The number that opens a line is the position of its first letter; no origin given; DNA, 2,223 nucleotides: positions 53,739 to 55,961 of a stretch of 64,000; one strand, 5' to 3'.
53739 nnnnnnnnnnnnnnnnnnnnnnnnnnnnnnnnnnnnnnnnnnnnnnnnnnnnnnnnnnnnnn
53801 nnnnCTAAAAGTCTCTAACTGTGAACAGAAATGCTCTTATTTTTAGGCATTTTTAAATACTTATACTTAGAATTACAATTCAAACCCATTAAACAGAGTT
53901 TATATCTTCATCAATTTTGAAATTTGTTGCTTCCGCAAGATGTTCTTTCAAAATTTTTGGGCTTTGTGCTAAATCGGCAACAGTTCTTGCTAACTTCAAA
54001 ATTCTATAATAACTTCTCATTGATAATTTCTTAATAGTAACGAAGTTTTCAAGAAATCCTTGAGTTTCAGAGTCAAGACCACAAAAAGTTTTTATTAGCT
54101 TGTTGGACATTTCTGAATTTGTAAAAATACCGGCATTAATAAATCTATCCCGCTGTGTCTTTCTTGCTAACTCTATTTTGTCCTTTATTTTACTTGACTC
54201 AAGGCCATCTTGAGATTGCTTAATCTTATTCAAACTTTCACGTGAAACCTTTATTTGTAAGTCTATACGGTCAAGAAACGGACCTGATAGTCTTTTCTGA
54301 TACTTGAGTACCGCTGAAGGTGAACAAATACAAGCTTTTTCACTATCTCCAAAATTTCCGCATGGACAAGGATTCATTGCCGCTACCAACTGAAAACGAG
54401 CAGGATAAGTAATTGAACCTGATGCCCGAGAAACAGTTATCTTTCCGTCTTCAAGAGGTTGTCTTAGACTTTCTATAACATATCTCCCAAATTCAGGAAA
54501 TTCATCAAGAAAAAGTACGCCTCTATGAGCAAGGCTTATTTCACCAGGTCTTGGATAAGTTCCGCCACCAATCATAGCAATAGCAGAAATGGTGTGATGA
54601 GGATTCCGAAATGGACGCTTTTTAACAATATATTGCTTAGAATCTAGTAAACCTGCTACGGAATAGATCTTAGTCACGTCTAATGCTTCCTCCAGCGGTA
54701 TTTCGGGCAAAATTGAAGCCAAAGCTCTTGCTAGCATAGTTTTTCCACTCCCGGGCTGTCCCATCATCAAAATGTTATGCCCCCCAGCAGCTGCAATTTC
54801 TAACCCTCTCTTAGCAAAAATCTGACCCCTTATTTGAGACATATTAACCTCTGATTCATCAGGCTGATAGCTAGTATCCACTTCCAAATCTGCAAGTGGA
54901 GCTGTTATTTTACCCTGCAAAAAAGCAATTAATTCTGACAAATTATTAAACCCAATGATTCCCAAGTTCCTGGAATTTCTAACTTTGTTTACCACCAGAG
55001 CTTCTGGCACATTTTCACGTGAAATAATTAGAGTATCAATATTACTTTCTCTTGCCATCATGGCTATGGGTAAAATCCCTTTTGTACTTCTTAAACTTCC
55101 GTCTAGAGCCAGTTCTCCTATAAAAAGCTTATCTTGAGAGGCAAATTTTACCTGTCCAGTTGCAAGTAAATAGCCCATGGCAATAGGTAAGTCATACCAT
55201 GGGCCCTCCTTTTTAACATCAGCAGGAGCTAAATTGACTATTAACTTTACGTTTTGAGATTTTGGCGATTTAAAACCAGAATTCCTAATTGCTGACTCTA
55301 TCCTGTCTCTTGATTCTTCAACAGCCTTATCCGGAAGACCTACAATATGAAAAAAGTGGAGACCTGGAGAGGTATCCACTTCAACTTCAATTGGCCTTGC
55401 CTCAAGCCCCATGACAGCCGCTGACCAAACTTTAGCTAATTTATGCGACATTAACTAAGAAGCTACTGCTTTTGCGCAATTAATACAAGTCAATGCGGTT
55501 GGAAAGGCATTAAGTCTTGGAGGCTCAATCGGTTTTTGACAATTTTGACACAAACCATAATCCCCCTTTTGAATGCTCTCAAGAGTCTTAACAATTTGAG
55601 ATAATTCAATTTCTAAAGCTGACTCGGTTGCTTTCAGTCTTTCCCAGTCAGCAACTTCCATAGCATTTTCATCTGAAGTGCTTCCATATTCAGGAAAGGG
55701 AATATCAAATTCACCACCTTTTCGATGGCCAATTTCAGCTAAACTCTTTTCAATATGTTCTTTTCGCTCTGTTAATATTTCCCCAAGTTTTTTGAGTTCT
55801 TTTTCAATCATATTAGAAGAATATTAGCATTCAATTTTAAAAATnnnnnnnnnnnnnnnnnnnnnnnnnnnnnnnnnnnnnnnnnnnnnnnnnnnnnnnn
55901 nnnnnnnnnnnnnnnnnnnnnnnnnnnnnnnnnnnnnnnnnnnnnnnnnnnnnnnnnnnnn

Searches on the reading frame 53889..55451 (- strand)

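Call 8: search_protein_families(library=pfam, proteins=[window:53889-55451:-], max_evalue=0.001)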
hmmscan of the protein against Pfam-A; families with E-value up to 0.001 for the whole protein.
window:53889-55451:- (520 aa): 7 families
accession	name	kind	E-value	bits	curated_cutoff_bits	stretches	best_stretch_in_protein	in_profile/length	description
PF01078.27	Mg_chelatase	-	6.6e-93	310.3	20.3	1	204-407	2-204/207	Magnesium chelatase, subunit ChlI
PF13541.12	ChlI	-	3.6e-41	140.3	27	1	23-147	1-121/121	Subunit ChlI of Mg-chelatase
PF13335.12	Mg_chelatase_C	-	8.4e-25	87.6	26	1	418-512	3-94/94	Magnesium chelatase, subunit ChlI C-terminal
PF00493.29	MCM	-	2.4e-09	37.1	23.3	1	301-399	113-201/224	MCM P-loop domain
PF07728.20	AAA_5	-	2.5e-09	37.7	22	1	226-363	1-125/139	AAA domain (dynein-related subfamily)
PF00158.32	Sigma54_activat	-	1.5e-05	25.2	20.2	0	299-360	83-142/168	Sigma-54 interaction domain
PF00004.35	AAA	-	0.00048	21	21.2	0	227-248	1-22/131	ATPase family associated with various cellular activities (AAA)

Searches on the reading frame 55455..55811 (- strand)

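Call 9: search_protein_families(library=pfam, proteins=[window:55455-55811:-], max_evalue=0.001)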
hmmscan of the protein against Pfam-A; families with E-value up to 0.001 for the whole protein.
window:55455-55811:- (118 aa): 1 family
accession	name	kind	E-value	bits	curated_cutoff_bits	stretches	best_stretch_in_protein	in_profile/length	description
PF01258.23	zf-dskA_traR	-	4.8e-10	39.7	24.9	1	83-114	1-32/36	Prokaryotic dksA/traR C4-type zinc finger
